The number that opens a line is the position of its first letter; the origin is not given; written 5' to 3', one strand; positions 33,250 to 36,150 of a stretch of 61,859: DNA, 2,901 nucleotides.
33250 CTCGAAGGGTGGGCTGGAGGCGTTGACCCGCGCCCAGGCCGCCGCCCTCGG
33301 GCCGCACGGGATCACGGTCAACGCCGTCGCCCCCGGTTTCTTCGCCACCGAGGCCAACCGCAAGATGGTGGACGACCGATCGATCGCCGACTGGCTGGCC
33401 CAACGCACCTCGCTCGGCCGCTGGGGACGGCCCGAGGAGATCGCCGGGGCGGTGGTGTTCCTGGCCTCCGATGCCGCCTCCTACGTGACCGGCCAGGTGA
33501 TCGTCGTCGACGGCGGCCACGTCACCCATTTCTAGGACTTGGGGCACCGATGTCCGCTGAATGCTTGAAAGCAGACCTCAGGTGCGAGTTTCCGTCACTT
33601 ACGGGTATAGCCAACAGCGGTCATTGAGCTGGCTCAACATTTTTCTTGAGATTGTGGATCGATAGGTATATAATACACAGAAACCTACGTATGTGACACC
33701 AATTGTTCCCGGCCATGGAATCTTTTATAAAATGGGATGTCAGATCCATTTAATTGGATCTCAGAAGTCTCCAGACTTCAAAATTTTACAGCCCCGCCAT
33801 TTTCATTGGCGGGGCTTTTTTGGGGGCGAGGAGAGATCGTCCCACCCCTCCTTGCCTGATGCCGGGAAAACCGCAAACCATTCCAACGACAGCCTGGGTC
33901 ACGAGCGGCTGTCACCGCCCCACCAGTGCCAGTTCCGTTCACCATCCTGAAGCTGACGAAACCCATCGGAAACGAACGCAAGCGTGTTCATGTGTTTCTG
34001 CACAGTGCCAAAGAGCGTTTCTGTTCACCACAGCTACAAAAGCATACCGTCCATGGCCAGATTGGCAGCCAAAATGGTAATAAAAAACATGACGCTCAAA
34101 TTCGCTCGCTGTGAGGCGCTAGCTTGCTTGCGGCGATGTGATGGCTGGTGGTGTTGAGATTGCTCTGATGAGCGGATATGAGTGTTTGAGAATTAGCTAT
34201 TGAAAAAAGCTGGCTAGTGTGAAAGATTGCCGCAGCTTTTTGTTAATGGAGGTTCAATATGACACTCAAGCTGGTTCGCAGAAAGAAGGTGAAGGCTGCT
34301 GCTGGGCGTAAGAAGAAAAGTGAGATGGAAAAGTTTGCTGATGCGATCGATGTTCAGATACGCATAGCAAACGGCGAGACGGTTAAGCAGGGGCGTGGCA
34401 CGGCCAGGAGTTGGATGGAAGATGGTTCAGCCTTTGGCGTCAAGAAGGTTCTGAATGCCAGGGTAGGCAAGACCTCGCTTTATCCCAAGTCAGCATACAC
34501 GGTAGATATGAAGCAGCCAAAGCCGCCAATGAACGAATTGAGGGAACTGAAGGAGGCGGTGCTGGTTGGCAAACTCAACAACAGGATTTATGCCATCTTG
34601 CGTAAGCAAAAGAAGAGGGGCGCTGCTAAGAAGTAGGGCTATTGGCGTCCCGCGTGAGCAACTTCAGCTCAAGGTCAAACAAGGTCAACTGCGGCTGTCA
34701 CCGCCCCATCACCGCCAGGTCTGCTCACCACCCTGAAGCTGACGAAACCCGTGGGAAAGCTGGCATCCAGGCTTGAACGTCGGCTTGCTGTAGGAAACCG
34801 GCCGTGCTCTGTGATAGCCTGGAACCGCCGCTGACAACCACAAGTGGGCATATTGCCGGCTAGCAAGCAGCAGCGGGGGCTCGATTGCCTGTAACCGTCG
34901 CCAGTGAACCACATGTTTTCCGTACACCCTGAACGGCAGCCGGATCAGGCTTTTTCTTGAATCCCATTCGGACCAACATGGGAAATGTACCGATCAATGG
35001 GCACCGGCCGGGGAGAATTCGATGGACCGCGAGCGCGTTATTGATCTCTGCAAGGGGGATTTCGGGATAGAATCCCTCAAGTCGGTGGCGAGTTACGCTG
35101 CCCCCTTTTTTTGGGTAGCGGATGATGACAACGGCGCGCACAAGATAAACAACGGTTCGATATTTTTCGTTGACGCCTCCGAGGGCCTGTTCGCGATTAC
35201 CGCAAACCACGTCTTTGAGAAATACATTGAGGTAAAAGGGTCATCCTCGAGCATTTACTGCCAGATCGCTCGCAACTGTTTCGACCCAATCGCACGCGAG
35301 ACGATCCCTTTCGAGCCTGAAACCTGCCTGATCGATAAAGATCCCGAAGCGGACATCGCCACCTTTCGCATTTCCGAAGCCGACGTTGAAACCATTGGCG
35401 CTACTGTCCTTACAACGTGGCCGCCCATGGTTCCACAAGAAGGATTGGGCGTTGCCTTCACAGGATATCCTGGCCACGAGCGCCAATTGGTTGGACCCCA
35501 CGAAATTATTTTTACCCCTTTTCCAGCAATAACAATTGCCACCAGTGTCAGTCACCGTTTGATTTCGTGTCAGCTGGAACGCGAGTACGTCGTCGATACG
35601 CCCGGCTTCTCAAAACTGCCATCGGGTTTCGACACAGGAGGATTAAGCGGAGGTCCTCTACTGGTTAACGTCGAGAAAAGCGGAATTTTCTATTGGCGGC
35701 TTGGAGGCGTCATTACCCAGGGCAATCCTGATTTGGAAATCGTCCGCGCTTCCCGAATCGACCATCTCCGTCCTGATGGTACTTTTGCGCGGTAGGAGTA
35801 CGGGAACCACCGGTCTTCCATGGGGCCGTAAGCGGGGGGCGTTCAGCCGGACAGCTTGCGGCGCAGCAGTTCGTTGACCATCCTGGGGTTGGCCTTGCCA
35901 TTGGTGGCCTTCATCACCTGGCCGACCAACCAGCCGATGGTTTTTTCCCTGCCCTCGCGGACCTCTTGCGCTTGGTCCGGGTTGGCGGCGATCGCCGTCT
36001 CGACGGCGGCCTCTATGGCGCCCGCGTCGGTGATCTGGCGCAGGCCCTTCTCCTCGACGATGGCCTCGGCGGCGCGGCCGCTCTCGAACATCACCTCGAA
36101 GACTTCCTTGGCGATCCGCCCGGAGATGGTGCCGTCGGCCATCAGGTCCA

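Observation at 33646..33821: Candidate new small RNA: strong sigma70 promoter, three hairpins, intrinsic terminator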

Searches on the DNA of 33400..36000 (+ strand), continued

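Call 87: search_with_rna_model(model_id=R1, sources=[L117, L118, L119, L120, L121, L122, L123, L124, L125, L126, L127, L128], max_evalue=10, show_alignments=6)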
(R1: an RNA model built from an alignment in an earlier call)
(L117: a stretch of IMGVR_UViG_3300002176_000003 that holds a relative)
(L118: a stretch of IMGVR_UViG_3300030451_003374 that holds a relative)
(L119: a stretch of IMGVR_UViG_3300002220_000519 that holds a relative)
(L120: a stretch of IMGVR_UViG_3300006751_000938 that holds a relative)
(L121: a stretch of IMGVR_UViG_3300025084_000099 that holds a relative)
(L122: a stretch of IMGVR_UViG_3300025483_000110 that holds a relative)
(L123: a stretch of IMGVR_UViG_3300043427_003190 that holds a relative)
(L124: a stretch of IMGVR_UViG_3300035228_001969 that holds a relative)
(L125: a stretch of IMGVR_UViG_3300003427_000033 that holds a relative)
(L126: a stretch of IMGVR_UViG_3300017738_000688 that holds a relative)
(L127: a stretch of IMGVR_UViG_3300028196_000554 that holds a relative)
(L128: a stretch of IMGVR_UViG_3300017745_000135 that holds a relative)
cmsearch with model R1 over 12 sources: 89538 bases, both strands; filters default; matches with E-value up to 10: 2.
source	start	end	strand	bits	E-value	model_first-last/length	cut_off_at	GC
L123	2779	2893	+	20.6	0.011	1-142/142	no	0.29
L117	6206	6228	+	7.6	8.4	31-53/142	no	0.17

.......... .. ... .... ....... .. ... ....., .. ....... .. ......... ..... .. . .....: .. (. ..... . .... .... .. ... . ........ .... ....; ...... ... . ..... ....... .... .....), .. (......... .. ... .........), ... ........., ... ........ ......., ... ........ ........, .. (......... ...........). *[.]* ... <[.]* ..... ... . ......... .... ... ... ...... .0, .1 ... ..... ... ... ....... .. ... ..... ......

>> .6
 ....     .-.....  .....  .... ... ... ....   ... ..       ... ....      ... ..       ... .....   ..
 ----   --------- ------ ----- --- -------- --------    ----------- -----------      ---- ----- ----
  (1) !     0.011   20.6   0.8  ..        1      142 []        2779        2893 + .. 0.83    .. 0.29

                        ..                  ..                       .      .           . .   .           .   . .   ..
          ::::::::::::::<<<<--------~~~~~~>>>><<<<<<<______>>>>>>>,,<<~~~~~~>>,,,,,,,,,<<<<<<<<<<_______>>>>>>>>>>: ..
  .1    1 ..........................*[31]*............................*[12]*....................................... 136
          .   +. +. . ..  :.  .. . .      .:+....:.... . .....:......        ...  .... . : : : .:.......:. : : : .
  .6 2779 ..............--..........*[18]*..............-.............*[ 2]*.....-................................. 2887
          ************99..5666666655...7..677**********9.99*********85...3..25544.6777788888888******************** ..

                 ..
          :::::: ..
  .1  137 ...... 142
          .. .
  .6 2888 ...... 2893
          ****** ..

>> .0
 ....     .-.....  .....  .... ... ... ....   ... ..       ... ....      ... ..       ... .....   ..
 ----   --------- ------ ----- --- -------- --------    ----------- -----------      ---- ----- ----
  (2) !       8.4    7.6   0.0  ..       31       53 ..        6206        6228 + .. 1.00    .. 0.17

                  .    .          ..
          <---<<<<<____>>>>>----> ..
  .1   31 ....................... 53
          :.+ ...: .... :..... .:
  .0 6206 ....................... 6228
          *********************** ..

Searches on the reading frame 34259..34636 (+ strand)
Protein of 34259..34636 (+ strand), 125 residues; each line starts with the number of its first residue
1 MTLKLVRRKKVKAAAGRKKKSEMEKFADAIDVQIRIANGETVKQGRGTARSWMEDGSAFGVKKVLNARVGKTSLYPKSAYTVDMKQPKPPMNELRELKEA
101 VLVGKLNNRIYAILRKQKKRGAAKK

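Call 10: search_protein_families(library=pfam, proteins=[window:34259-34636:+], max_evalue=0.1)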
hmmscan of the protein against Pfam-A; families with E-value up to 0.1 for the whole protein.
window:34259-34636:+ (125 aa): 0 families

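Call 12: search_protein_families(library=padloc, proteins=[window:34259-34636:+], max_evalue=0.1)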
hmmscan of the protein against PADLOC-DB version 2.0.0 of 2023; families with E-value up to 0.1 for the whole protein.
window:34259-34636:+ (125 aa): 0 families

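Call 13: search_protein_families(library=ncbifam, proteins=[window:34259-34636:+], max_evalue=0.1)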
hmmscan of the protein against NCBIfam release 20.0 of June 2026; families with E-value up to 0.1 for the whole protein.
window:34259-34636:+ (125 aa): 0 families

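Call 14: search_protein_families(library=phrogs, proteins=[window:34259-34636:+], max_evalue=0.1)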
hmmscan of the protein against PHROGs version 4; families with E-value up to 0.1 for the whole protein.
window:34259-34636:+ (125 aa): 0 families

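Call 21: find_homologous_proteins(query=window:34259-34636:+)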
Query window:34259-34636:+ (125 aa): 10 proteins with E <= 0.001 among 19 candidates.
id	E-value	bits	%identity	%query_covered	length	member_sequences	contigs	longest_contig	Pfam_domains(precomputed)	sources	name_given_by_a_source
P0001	3.1e-69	248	97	100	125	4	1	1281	-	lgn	-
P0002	1.0e-58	214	84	100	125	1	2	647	-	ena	-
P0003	1.2e-54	201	80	100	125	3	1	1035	-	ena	-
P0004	5.1e-50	186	75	93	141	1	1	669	-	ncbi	-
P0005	3.8e-43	164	65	95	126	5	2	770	-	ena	-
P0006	2.2e-41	158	65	96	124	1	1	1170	-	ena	-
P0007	9.4e-34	134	60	90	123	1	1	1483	-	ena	-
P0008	2.3e-29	120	56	86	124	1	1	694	-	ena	-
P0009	2.5e-28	116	53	99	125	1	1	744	-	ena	-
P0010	1.7e-26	110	65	74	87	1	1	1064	-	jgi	jgi:hypothetical protein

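Call 26: find_encoding_contigs(protein=P0007, flank=3000, max_places=3)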
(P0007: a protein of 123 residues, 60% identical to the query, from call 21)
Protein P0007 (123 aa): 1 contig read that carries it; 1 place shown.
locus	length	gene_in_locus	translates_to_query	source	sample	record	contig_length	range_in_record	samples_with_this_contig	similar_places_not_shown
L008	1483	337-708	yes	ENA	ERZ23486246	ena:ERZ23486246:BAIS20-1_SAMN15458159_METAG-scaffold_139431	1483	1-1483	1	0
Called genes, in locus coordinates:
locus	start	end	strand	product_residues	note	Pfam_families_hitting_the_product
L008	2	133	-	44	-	?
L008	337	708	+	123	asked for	-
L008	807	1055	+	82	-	-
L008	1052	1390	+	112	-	-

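Call 27: find_encoding_contigs(protein=P0006, flank=3000, max_places=3)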
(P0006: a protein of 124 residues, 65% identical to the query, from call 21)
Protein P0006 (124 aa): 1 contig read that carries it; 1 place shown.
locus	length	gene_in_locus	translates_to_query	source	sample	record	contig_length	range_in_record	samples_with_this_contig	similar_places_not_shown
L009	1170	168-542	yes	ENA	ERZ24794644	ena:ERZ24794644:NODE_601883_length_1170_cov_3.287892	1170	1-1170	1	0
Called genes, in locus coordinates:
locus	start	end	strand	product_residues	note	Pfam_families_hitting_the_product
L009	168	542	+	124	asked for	-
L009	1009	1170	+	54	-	?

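Call 28: find_encoding_contigs(protein=P0001, flank=3000, max_places=3)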
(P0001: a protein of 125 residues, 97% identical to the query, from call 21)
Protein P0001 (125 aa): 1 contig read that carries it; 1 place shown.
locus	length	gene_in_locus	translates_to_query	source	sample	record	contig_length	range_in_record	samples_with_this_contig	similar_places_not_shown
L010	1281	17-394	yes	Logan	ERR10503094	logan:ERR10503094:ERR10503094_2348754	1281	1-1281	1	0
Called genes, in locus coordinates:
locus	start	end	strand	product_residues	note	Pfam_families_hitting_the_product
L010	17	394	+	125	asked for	-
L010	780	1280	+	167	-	?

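Call 29: find_encoding_contigs(protein=P0003, flank=3000, max_places=3)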
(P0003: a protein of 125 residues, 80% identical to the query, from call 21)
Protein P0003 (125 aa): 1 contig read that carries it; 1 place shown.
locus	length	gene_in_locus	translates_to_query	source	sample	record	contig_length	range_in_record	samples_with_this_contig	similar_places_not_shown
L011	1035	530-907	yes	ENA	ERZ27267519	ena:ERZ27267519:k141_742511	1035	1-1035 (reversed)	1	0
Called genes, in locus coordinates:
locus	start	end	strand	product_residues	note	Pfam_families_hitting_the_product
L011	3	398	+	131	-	?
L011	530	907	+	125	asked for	-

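Call 56: search_solved_structures(query=A3, max_evalue=10)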
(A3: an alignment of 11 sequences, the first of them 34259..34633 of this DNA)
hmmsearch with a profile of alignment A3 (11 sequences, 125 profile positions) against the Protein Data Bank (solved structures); distinct sequences matched with E-value up to 10: 3.
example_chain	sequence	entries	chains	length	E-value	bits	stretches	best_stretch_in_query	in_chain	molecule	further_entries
3cmu_A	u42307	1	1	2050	1.9e-06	31.2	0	38-62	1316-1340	Protein recA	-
3cmt_A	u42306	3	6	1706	3.3e-06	30.4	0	38-62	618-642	Protein recA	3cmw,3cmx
3cmv_A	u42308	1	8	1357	7.7e-05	26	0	38-62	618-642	Protein recA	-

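Call 57: find_encoding_contigs(protein=window:34259-34636:+, flank=2500, max_places=6)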
Protein window:34259-34636:+ (125 aa): 3 contigs read that carry it; 2 places shown.
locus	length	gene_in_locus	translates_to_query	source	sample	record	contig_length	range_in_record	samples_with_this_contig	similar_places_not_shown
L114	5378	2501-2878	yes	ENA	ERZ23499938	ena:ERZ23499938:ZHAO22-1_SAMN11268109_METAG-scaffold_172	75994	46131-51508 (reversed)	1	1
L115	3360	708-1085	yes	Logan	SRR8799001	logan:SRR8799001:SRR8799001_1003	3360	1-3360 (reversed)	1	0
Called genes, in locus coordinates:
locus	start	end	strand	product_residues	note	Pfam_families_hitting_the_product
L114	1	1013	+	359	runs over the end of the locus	PF02646:RmuC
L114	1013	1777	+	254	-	PF23441:SDR (weak), PF00106:adh_short, PF08659:KR, PF13561:adh_short_C2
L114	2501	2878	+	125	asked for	-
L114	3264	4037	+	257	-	-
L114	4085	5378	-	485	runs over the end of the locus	PF02934:GatB_N, PF02637:GatB_Yqey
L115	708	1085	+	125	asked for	-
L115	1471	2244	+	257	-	-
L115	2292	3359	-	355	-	?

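Call 61: predict_structure(alignment_id=A3)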
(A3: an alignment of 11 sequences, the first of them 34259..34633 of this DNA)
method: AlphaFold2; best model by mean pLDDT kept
length: 125 residues; sequences in the alignment: 11
mean_pLDDT: 77.8   pTM: 0.65
mean pLDDT of the five models: 77.8, 73.8, 73.6, 70.3, 61.1
residues with pLDDT >= 90: 0; 70-90: 104; 50-70: 10; < 50: 11
segments of 3 or more residues with pLDDT < 50: 1-4, 8-13
pLDDT, mean of each block of 10 residues (from residue 1): 48 56 85 87 82 82 84 82 80 87 85 83 66
secondary structure, 60 per line:
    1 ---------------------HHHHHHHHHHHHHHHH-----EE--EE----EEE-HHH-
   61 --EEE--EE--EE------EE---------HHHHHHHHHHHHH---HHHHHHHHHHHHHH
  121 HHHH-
elements in order: H22-37 E53-55 E63-65 H91-103 H107-124

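Call 64: fold_search(model_id=the predicted structure, library=pdb)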
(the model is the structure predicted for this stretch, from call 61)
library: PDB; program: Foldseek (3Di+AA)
matches with E <= 10: 0; with E <= 0.001: 0
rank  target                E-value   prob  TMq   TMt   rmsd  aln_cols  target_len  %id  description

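Call 65: fold_search(model_id=the predicted structure, library=viral)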
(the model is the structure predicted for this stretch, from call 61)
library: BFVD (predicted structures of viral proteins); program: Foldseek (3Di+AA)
matches with E <= 10: 6; with E <= 0.001: 0
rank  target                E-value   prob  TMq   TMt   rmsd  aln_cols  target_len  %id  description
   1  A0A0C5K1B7            1.9e+00  0.04  0.17  0.17  14.4       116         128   13  (no name in the UniProt tables at hand)
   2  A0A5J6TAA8            6.6e+00  0.02  0.22  0.15  21.2       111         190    9  Uncharacterized protein [Proteus phage Myduc]
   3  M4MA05                8.5e+00  0.06  0.22  0.26   5.9        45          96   20  (no name in the UniProt tables at hand)
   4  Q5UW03                8.5e+00  0.01  0.18  0.17  14.7       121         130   15  L4 33K 14.4 kDa protein [Human mastadenovirus B]
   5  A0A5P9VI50            9.0e+00  0.02  0.18  0.14  15.7       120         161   13  33 kDa protein [Mastadenovirus porcusquartum]
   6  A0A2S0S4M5            9.6e+00  0.03  0.26  0.04  10.9       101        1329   12  Uncharacterized protein [Fuefuki virus]

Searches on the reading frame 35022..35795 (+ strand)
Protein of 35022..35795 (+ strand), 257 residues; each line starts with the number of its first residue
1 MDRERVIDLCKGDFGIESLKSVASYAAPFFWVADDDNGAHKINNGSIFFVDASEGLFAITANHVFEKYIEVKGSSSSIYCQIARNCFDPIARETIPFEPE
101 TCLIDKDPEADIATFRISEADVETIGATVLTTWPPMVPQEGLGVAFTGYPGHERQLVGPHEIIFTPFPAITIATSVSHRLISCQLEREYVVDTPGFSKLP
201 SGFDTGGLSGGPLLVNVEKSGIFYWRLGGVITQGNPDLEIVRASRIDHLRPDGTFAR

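Call 10: search_protein_families(library=pfam, proteins=[window:35022-35795:+], max_evalue=0.1)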
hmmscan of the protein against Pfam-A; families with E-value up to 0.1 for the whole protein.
window:35022-35795:+ (257 aa): 1 family
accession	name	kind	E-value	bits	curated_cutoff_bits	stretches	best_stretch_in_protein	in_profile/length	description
PF13365.12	Trypsin_2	-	0.02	16.1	27.6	1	48-214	4-135/144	Trypsin-like peptidase domain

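Call 12: search_protein_families(library=padloc, proteins=[window:35022-35795:+], max_evalue=0.1)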
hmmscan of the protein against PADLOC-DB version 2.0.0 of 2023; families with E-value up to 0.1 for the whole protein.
window:35022-35795:+ (257 aa): 2 families
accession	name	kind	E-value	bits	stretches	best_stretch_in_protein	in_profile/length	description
PDLC03855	LmuA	-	1.1e-08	32.9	1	41-218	13-161/425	-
PDLC02960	RT-Protease_XI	-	0.0023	15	1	20-154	328-434/506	single gene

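Call 13: search_protein_families(library=ncbifam, proteins=[window:35022-35795:+], max_evalue=0.1)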
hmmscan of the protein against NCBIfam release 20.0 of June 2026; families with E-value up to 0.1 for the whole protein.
window:35022-35795:+ (257 aa): 0 families

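Call 14: search_protein_families(library=phrogs, proteins=[window:35022-35795:+], max_evalue=0.1)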
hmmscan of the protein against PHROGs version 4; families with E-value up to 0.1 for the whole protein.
window:35022-35795:+ (257 aa): 0 families

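Call 22: find_homologous_proteins(query=window:35022-35795:+)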
Query window:35022-35795:+ (257 aa): 73 proteins with E <= 0.001 among 1196 candidates.
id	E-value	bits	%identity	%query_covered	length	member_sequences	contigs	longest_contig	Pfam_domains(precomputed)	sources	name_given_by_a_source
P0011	2.0e-157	541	91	100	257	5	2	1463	-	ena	-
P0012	1.5e-151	521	89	100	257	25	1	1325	-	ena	-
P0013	1.6e-150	518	89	100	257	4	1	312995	-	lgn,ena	-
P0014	6.4e-137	473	82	100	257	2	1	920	-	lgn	-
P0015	1.1e-103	364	60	100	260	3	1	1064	-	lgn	-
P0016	4.3e-95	336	62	99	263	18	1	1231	-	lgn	-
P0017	3.3e-88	314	54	100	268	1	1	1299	-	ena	-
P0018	7.2e-85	303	59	97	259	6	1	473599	-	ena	-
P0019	1.1e-83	299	59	97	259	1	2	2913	-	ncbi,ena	-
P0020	3.9e-81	290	51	99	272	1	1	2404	-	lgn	-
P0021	5.9e-79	283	51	100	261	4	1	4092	-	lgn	-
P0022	3.7e-72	261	48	100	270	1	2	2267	-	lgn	-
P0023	1.5e-71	259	46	99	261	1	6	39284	-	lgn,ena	-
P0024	5.1e-58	215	45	100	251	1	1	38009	-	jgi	-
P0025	5.5e-58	215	46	99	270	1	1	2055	-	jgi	-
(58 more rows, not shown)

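Call 23: find_encoding_contigs(protein=P0013, flank=6000, max_places=3)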
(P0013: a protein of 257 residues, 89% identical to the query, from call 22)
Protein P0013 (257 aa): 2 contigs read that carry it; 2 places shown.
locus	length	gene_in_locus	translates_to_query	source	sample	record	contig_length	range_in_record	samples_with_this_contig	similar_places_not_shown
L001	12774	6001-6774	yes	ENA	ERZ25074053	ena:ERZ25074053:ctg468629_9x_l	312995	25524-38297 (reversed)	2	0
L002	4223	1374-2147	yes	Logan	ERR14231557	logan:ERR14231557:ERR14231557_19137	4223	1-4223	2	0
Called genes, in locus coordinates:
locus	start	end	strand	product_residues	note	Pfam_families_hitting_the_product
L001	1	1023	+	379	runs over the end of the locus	PF00291:PALP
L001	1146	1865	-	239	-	PF12770:CHAT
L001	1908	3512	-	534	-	PF13424:TPR_12 (faint)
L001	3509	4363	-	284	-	PF00036:EF-hand_1 (faint), PF13405:EF-hand_6 (faint), PF13499:EF-hand_7 (faint), PF13202:EF-hand_5 (faint), PF13432:TPR_16 (faint), PF07719:TPR_2 (faint), PF13424:TPR_12 (faint)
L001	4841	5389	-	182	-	PF00583:Acetyltransf_1, PF13673:Acetyltransf_10 (weak), PF13508:Acetyltransf_7, PF08445:FR47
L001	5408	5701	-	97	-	PF08734:GYD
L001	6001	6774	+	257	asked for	-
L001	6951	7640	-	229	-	PF10277:Frag1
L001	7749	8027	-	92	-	PF08734:GYD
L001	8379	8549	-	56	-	-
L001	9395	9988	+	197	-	PF12697:Abhydrolase_6 (faint)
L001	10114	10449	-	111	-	-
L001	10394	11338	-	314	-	PF00291:PALP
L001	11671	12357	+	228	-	PF09601:DUF2459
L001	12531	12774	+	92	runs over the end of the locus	PF01527:HTH_Tnp_1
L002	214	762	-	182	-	PF00583:Acetyltransf_1, PF13673:Acetyltransf_10 (weak), PF13508:Acetyltransf_7, PF08445:FR47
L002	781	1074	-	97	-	PF08734:GYD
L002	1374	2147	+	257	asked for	-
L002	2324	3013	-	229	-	PF10277:Frag1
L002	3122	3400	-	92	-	PF08734:GYD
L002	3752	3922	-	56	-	-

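Call 24: find_encoding_contigs(protein=P0018, flank=6000, max_places=3)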
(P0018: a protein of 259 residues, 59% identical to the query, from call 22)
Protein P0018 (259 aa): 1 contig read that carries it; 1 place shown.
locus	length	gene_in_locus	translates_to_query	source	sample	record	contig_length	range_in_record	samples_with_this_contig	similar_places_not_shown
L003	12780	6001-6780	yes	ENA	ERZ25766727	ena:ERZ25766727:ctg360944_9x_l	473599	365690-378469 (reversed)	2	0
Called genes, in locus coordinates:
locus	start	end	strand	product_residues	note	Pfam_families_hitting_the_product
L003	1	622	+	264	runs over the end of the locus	PF00528:BPD_transp_1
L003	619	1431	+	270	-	PF00528:BPD_transp_1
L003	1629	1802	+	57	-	-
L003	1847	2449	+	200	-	PF04972:BON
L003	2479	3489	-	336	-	PF13365:Trypsin_2, PF00595:PDZ, PF13180:PDZ_2, PF17820:PDZ_6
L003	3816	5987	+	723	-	PF00580:UvrD-helicase, PF13245:AAA_19, PF13604:AAA_30 (weak), PF13361:UvrD_C, PF13538:UvrD_C_2 (faint), PF21196:PcrA_UvrD_tudor (faint)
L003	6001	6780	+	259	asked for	-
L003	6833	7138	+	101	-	-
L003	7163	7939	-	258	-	PF05050:Methyltransf_21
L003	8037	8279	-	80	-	PF27144:PA14_33160 (weak)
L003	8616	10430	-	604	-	PF02690:Na_Pi_cotrans, PF01895:PhoU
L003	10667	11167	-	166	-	PF00582:Usp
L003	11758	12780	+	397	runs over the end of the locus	PF04773:FecR, PF00160:Pro_isomerase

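Call 25: find_encoding_contigs(protein=P0023, flank=6000, max_places=4)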
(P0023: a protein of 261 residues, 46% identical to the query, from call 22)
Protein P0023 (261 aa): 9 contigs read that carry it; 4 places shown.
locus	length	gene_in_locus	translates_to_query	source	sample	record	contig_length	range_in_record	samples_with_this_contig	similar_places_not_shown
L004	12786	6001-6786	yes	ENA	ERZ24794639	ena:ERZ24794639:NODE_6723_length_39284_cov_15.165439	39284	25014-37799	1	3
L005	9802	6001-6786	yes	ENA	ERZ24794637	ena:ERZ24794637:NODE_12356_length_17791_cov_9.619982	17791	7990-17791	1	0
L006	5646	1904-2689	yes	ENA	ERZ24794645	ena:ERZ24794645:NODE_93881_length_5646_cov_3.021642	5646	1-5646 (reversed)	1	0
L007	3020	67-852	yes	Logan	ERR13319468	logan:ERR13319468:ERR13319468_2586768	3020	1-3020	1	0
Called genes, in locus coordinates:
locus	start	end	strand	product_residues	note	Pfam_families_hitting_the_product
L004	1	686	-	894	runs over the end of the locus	PF01326:PPDK_N, PF00391:PEP-utilizers, PF02896:PEP-utilizers_C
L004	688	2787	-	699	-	PF02092:tRNA_synt_2f, PF05746:DALR_1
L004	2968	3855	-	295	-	PF02091:tRNA-synt_2e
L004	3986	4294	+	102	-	-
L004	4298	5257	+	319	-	PF01408:GFO_IDH_MocA, PF22725:GFO_IDH_MocA_C3, PF02894:GFO_IDH_MocA_C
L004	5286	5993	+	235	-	PF02129:Peptidase_S15 (faint), PF01738:DLH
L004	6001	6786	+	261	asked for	-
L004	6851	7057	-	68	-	-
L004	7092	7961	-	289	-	PF01972:SDH_protease (weak), PF25145:NfeD1b_N, PF01343:Peptidase_S49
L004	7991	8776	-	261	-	PF01135:PCMT, PF02384:N6_Mtase (weak), PF02475:TRM5-TYW2_MTfase (faint), PF05175:MTS, PF13847:Methyltransf_31, PF08241:Methyltransf_11 (weak), PF13649:Methyltransf_25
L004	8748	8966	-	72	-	PF09413:DUF2007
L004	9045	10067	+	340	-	PF00348:polyprenyl_synt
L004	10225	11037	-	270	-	PF00378:ECH_1, PF16113:ECH_2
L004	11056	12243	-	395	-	PF02515:CoA_transf_3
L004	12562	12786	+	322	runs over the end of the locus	PF00589:Phage_integrase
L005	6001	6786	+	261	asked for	-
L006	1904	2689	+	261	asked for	-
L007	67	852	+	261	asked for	-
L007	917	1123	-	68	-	-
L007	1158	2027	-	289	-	PF01972:SDH_protease (weak), PF25145:NfeD1b_N, PF01343:Peptidase_S49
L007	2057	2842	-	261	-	PF01135:PCMT, PF02384:N6_Mtase (weak), PF02475:TRM5-TYW2_MTfase (faint), PF05175:MTS, PF13847:Methyltransf_31, PF08241:Methyltransf_11 (weak), PF13649:Methyltransf_25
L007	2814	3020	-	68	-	?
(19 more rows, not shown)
